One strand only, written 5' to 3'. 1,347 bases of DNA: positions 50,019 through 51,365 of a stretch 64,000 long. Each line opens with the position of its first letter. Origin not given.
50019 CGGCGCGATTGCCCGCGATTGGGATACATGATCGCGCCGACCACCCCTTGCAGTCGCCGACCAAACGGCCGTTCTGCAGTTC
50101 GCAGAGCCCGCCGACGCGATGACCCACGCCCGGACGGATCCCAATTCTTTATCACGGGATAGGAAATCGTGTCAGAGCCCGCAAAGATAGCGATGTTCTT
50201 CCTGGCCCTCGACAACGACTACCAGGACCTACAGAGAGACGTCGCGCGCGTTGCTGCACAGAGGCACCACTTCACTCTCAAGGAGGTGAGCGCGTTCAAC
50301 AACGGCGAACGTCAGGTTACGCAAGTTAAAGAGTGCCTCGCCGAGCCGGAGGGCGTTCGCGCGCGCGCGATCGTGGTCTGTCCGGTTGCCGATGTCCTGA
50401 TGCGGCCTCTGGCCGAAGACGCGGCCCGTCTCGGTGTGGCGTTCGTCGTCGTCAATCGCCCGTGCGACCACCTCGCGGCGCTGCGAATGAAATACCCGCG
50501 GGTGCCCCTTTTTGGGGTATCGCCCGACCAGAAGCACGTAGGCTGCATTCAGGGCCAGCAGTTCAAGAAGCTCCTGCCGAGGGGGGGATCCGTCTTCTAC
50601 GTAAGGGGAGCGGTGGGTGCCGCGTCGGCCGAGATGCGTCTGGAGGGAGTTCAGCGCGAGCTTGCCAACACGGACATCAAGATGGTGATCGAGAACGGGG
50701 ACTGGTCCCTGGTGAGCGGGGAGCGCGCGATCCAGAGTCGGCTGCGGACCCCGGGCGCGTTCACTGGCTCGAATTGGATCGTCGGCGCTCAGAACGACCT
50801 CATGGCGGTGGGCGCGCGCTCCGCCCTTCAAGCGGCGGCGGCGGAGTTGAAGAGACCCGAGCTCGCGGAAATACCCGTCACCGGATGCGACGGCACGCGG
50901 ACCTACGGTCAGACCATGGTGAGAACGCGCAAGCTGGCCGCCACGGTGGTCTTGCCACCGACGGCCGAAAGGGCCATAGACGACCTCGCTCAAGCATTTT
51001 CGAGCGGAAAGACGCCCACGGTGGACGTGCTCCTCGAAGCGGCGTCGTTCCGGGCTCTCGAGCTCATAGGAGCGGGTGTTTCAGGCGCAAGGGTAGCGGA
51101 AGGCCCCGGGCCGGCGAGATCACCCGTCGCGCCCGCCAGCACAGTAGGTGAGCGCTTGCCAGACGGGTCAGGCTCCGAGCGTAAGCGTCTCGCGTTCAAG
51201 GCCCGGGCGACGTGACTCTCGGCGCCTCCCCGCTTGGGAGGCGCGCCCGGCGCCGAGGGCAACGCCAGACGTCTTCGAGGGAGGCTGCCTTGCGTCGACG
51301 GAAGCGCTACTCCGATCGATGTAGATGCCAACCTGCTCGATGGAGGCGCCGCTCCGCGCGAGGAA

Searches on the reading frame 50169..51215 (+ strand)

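Call 65: search_protein_families(library=pfam, proteins=[window:50169-51215:+], max_evalue=0.00001)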
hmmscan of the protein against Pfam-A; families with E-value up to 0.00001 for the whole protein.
window:50169-51215:+ (348 aa): 1 family
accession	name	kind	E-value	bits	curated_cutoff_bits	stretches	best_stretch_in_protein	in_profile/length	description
PF13407.12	Peripla_BP_4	-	6.2e-20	72.3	35.1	1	7-265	1-240/258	Periplasmic binding protein domain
